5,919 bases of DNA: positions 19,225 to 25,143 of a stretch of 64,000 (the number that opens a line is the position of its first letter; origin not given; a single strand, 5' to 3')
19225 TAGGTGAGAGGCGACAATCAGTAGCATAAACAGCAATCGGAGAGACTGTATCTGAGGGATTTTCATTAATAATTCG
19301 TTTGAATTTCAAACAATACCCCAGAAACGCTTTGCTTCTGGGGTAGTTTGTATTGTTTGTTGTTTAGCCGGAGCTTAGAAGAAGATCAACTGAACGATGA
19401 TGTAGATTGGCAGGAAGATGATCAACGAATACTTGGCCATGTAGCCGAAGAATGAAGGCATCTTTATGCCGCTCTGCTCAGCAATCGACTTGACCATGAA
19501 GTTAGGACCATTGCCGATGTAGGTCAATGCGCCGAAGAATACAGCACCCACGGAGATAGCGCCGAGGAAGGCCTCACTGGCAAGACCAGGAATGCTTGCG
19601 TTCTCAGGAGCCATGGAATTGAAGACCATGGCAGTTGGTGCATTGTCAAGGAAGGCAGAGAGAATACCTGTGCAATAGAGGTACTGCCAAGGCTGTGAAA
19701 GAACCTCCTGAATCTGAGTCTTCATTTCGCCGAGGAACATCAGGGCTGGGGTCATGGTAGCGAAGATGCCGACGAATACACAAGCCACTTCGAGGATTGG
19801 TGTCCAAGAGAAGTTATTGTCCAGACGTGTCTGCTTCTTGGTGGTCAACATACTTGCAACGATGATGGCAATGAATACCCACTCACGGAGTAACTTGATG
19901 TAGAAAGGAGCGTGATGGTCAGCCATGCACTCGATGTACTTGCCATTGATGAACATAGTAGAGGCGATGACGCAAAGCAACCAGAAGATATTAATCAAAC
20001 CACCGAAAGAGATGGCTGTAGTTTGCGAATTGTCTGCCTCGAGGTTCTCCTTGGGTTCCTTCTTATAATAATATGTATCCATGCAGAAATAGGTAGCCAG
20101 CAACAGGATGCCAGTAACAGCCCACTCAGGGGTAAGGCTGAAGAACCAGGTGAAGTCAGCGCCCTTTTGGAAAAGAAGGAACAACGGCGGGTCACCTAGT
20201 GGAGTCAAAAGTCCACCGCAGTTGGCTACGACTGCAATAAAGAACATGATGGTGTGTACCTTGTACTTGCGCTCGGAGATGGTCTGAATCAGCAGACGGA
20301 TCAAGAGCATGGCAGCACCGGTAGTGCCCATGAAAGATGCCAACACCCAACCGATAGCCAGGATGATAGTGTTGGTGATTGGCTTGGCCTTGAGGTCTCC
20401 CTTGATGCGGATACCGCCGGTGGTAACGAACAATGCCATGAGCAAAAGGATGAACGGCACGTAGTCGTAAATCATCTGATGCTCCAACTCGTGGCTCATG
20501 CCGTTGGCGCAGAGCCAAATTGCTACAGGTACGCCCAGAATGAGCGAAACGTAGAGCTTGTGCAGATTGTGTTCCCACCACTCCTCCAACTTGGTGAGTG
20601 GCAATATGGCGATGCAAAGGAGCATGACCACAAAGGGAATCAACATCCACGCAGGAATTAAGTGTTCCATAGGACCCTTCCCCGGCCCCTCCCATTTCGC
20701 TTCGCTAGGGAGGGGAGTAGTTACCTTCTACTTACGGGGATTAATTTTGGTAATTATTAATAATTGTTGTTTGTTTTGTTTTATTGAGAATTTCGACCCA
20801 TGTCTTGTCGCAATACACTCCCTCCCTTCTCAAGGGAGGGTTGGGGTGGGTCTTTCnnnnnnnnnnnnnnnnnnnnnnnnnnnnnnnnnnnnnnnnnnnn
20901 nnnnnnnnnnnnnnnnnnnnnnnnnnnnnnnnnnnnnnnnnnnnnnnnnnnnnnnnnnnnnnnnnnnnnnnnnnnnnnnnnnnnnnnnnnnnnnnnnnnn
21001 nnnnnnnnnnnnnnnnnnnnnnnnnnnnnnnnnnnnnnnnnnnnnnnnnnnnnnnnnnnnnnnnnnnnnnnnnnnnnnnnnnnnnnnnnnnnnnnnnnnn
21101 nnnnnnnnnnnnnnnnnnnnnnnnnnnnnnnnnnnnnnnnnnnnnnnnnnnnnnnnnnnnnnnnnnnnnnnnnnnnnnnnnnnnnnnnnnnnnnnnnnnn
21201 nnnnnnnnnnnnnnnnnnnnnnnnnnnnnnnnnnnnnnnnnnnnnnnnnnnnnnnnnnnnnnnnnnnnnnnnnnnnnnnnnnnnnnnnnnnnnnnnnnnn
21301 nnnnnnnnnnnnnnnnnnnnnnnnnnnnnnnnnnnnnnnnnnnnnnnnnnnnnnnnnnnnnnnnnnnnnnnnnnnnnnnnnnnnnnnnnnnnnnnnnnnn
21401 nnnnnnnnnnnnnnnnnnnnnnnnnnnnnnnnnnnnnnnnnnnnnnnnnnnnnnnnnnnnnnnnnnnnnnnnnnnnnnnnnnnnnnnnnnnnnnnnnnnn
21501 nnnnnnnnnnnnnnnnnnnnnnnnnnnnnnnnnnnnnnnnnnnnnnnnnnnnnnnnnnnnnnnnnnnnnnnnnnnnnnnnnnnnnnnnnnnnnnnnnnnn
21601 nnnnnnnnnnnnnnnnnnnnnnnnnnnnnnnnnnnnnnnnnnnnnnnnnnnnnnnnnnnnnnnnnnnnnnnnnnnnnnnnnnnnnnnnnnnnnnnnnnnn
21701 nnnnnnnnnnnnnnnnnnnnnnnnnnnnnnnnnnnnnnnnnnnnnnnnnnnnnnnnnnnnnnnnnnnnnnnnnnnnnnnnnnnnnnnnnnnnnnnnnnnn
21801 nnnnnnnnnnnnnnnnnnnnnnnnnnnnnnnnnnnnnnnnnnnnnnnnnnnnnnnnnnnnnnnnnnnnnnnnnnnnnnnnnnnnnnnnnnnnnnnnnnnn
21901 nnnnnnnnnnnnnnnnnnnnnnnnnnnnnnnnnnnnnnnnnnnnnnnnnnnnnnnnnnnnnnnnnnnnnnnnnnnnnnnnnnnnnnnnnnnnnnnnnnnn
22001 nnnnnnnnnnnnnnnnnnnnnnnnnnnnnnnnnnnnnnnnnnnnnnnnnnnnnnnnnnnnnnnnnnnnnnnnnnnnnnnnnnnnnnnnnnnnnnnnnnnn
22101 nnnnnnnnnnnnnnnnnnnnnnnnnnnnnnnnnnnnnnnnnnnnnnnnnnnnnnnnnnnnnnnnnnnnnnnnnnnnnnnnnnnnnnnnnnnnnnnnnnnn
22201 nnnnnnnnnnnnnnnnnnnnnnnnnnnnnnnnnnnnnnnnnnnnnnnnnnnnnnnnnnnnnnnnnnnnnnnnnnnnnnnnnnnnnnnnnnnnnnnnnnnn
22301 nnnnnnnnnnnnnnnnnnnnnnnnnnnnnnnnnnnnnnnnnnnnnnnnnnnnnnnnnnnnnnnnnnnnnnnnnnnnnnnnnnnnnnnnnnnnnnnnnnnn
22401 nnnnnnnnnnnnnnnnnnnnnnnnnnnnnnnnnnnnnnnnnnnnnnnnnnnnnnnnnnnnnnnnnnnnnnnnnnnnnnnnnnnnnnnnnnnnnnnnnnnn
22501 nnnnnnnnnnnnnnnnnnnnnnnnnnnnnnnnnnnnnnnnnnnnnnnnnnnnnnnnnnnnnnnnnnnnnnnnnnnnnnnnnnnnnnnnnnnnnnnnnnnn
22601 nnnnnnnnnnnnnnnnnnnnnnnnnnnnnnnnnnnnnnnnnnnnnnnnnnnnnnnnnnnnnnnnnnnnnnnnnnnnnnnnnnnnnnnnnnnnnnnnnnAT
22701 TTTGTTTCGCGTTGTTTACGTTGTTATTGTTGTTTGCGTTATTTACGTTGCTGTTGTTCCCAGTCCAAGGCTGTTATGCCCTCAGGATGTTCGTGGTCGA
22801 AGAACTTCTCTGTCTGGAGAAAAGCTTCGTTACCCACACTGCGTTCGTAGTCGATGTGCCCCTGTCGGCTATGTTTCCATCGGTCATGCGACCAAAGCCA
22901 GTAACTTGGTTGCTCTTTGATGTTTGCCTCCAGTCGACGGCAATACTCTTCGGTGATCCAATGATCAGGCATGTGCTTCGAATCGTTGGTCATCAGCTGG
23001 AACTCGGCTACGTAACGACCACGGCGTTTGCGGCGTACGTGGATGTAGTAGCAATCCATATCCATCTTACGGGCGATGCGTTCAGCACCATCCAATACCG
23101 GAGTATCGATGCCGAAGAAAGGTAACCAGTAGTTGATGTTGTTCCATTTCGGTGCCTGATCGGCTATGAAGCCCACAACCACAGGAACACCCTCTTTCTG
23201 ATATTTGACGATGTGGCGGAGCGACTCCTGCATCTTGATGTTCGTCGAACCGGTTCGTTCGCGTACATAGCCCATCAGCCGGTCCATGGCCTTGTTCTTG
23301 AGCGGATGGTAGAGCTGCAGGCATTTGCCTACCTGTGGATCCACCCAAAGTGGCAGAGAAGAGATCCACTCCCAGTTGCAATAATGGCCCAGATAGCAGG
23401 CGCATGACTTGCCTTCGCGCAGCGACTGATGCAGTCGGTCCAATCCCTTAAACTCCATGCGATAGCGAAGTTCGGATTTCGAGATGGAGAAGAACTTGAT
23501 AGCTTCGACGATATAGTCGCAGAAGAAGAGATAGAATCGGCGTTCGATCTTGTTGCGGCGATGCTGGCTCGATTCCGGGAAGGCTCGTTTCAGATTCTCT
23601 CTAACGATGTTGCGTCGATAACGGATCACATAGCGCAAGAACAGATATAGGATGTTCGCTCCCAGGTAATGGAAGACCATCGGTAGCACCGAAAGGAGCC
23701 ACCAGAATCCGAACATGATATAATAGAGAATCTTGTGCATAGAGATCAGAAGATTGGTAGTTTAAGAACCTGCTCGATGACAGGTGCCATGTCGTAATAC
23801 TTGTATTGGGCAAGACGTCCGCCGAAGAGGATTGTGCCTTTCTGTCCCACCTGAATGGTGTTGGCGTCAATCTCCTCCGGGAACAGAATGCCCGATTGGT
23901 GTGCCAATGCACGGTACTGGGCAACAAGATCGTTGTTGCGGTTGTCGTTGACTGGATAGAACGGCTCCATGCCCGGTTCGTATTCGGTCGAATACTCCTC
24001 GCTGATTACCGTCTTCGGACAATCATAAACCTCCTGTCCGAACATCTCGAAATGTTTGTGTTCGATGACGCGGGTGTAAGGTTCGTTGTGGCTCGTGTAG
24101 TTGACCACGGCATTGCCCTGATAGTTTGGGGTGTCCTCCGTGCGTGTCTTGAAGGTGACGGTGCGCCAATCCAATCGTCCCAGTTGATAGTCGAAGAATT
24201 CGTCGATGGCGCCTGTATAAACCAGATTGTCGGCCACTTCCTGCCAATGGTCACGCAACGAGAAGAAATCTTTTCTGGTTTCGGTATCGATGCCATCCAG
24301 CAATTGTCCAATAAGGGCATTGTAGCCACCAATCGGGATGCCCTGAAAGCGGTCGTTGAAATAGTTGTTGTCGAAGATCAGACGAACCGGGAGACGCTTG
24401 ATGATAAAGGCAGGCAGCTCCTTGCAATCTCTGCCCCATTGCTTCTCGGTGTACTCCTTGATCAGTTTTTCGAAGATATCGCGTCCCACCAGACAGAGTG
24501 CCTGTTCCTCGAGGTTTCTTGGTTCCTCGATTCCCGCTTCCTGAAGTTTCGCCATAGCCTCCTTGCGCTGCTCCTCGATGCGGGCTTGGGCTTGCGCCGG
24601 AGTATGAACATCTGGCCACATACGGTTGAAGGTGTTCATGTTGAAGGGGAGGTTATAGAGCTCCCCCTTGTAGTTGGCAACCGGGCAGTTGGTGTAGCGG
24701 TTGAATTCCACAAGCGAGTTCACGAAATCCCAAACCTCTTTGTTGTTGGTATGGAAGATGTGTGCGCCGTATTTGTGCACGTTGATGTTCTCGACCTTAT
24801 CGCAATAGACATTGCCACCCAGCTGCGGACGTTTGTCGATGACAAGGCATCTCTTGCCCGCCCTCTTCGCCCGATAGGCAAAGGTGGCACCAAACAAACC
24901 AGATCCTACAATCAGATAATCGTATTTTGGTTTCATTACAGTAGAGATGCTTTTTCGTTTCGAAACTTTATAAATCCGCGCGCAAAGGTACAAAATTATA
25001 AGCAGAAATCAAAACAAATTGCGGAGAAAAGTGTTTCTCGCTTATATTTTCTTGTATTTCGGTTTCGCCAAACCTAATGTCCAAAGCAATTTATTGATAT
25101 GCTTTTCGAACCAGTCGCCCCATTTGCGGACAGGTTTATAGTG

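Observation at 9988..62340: Family of at least 18 GC-rich palindromic mosaic elements (GACCC terminus, C-tracts, C/G hairpin) scattered through the window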

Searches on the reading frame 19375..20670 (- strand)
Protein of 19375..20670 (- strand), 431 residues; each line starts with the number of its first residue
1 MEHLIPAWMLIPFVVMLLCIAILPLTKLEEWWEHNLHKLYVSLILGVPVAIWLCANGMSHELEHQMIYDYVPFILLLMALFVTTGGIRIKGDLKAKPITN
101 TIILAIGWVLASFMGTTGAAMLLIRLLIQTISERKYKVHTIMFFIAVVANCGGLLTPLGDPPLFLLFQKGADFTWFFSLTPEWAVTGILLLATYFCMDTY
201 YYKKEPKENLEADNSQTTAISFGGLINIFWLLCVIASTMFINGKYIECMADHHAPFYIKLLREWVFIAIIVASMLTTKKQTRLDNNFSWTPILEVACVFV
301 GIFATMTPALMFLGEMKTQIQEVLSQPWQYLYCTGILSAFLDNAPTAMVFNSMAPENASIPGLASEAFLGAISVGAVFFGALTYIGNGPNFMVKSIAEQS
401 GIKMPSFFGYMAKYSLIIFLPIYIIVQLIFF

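Call 59: search_protein_families(library=pfam, proteins=[window:19375-20670:-], max_evalue=0.00001)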
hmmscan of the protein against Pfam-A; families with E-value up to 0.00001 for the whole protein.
window:19375-20670:- (431 aa): 2 families
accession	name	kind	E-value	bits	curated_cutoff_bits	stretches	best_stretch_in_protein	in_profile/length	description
PF16980.11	CitMHS_2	-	3.1e-143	478.1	25.7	1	5-431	4-448/448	Putative citrate transport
PF03600.22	CitMHS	-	4e-15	56.2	31.9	2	102-351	82-311/336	Citrate transporter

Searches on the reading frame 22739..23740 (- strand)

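Call 60: search_protein_families(library=pfam, proteins=[window:22739-23740:-], max_evalue=0.00001)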
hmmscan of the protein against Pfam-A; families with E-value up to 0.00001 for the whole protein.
window:22739-23740:- (333 aa): 1 family
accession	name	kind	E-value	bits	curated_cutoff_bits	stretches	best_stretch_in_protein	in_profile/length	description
PF03279.18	Lip_A_acyltrans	-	9.6e-36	123.9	22.3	1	5-289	15-294/295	Bacterial lipid A biosynthesis acyltransferase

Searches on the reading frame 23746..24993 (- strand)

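Call 60: search_protein_families(library=pfam, proteins=[window:23746-24993:-], max_evalue=0.00001)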
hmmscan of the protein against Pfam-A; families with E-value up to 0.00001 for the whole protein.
window:23746-24993:- (415 aa): 2 families
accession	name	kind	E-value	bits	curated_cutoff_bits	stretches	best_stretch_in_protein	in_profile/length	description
PF03275.19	GLF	-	1.8e-68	230.7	26.3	1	176-399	1-203/203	UDP-galactopyranose mutase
PF13450.12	NAD_binding_8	-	1.7e-21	76.7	21.9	1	28-94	1-68/68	NAD(P)-binding Rossmann-like domain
